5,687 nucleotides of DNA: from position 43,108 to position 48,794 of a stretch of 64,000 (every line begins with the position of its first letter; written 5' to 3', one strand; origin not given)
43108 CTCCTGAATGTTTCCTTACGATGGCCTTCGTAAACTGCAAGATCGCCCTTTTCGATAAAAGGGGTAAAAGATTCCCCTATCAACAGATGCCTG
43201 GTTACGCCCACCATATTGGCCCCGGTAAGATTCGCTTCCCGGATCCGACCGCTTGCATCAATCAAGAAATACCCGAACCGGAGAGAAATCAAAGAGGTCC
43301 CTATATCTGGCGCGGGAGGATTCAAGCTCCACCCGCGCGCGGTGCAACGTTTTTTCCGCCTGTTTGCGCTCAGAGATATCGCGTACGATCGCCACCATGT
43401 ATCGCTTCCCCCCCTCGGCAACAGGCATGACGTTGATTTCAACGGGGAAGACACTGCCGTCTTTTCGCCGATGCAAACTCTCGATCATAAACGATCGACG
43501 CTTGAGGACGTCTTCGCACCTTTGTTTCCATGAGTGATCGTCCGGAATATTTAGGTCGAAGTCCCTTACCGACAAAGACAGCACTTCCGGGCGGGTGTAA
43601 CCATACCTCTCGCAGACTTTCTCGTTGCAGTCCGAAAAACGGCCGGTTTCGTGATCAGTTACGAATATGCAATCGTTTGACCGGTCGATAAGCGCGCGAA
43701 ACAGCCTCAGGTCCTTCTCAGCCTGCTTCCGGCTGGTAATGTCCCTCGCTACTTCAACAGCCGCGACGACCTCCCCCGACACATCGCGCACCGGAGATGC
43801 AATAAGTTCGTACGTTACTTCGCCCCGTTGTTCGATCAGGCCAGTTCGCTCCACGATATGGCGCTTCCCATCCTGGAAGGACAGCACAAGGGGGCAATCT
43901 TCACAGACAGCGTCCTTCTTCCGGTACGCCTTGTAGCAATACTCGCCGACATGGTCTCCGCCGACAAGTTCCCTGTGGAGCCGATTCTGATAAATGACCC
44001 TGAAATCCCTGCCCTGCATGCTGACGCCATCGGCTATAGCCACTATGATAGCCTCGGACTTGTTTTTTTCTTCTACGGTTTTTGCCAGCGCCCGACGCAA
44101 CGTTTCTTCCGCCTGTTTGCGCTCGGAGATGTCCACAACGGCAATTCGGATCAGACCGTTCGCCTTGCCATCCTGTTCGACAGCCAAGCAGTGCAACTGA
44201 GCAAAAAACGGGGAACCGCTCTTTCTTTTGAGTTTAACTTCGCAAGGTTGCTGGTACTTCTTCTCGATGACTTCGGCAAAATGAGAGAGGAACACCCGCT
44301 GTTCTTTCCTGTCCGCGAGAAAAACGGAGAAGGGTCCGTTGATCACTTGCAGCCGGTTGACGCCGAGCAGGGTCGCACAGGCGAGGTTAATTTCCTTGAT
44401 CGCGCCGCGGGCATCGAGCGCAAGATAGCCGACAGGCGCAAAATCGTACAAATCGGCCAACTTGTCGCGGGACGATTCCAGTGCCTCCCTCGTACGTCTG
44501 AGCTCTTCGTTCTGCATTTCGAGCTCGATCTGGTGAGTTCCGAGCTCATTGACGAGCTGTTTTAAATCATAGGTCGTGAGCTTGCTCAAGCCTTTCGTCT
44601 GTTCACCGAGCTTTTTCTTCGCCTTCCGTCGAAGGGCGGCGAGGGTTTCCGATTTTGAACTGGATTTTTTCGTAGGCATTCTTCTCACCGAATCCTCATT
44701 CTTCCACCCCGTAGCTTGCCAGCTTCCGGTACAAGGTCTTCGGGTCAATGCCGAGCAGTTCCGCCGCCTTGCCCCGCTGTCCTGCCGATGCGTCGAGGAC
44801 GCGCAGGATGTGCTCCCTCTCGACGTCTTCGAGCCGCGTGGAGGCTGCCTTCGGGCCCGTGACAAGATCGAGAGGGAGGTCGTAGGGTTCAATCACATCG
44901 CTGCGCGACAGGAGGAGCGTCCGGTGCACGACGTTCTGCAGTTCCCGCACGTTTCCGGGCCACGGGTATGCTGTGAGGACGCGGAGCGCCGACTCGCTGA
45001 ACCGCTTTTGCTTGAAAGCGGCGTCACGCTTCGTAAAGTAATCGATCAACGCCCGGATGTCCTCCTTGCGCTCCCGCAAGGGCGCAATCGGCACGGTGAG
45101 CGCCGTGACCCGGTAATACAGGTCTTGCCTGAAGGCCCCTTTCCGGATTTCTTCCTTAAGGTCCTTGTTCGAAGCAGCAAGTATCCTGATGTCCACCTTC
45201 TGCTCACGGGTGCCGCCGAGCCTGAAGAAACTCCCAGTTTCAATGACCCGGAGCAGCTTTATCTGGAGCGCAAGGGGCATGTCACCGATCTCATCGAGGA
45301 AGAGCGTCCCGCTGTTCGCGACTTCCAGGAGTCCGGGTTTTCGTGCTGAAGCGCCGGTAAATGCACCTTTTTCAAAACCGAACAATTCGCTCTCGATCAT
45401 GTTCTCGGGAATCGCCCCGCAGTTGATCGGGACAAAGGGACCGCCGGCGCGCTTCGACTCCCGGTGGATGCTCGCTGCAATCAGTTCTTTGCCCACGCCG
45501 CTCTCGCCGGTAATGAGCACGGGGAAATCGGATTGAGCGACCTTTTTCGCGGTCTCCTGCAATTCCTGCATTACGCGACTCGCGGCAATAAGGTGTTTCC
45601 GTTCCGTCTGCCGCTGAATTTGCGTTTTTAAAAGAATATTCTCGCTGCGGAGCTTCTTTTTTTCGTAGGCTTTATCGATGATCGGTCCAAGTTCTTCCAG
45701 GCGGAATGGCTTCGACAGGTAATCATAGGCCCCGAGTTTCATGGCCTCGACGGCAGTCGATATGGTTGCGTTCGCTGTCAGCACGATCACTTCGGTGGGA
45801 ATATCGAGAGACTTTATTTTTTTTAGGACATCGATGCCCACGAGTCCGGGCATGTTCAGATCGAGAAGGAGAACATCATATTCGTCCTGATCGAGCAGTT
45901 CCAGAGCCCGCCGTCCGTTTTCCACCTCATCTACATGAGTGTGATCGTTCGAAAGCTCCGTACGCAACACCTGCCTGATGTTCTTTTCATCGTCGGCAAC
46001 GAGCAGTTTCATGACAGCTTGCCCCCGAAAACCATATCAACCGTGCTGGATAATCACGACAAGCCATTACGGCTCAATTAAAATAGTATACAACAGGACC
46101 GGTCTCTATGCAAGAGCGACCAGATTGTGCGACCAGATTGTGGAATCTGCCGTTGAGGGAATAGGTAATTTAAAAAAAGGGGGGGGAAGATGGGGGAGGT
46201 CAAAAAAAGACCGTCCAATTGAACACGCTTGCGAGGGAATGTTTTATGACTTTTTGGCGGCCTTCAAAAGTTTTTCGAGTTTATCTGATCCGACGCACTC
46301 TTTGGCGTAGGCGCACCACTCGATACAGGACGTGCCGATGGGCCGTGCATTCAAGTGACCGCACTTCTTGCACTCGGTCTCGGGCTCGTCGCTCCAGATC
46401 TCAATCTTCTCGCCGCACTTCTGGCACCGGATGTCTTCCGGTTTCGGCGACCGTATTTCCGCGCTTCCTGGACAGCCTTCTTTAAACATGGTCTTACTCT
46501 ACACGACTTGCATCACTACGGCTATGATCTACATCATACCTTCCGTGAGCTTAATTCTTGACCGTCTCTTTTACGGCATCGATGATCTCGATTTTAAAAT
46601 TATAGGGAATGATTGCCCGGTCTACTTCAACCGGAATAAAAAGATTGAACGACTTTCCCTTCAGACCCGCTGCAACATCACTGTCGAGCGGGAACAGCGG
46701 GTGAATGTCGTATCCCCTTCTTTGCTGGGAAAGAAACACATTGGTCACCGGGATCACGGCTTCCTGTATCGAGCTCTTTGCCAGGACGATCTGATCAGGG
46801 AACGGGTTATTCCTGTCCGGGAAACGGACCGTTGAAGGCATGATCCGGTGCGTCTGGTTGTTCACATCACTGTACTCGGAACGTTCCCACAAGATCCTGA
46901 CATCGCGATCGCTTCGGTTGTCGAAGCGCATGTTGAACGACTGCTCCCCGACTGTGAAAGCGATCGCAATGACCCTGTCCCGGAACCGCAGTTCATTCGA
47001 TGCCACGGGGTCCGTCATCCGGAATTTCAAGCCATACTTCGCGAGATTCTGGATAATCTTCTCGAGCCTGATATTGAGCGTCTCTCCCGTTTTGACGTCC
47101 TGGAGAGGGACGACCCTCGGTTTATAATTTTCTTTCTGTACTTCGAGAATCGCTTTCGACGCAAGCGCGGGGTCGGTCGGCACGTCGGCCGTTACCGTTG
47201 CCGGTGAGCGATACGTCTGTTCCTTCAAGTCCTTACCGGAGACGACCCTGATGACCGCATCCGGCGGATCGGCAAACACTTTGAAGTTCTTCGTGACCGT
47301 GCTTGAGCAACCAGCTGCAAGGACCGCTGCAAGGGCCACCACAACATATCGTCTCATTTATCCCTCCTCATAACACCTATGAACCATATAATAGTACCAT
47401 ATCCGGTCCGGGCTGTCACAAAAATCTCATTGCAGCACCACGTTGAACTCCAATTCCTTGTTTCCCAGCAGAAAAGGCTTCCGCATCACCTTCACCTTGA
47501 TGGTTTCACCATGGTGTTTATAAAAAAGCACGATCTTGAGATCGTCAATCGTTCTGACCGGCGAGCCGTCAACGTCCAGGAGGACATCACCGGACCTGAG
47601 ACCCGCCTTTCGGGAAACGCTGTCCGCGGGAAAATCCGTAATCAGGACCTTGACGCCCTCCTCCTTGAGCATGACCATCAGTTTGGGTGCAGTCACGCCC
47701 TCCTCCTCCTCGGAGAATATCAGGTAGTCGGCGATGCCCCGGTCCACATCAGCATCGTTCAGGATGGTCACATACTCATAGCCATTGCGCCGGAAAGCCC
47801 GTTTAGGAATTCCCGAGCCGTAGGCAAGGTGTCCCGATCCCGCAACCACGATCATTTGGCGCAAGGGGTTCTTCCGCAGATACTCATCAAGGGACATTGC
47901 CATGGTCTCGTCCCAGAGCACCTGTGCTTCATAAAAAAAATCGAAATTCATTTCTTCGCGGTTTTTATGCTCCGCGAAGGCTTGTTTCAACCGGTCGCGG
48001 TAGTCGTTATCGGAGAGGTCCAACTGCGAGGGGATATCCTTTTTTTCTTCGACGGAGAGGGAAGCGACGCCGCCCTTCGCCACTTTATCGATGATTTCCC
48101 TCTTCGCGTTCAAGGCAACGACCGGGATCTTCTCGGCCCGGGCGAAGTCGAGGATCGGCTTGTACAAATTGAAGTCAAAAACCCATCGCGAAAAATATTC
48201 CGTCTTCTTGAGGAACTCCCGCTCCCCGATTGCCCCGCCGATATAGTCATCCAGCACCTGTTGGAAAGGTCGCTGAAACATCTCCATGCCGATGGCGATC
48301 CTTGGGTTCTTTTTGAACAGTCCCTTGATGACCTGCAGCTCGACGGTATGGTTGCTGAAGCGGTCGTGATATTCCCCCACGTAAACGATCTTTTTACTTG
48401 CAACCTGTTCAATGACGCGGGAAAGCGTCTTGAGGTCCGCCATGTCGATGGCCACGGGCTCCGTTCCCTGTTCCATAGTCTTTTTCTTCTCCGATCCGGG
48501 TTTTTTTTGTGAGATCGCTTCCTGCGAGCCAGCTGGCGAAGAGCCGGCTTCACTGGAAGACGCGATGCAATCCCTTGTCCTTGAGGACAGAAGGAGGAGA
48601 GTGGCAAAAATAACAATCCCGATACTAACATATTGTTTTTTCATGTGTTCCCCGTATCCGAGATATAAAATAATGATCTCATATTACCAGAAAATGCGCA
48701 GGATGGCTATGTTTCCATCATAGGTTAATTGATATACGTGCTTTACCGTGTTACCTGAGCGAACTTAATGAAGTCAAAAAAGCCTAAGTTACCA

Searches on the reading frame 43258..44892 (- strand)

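Call 59: search_protein_families(library=pfam, proteins=[window:43258-44892:-], max_evalue=0.00001)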
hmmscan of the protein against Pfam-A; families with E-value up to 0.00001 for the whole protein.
window:43258-44892:- (544 aa): 5 families
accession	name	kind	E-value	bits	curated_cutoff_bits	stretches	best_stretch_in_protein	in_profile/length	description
PF13426.13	PAS_9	-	3.1e-35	121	27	2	407-508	2-103/103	PAS domain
PF08448.16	PAS_4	-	1.9e-20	73.5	23.1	2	289-390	7-110/110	PAS fold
PF00989.32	PAS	-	3.4e-16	59.7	22.6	1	397-506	2-113/113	PAS fold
PF13188.13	PAS_8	-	6.2e-15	54.9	21.8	0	397-452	2-57/65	PAS domain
PF08447.18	PAS_3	-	2.6e-06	28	25.6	0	421-502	3-88/89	PAS fold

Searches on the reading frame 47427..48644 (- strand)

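Call 59: search_protein_families(library=pfam, proteins=[window:47427-48644:-], max_evalue=0.00001)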
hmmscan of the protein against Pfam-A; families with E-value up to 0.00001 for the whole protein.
window:47427-48644:- (405 aa): 3 families
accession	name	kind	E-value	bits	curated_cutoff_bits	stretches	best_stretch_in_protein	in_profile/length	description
PF04187.18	Cofac_haem_bdg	-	2.3e-65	221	27.7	1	77-282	1-212/213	Haem-binding uptake, Tiki superfamily, ChaN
PF13180.12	PDZ_2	-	7.4e-09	36.2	27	1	326-402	7-78/80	PDZ domain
PF17820.7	PDZ_6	-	3e-06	27.3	27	1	340-370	7-37/54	PDZ domain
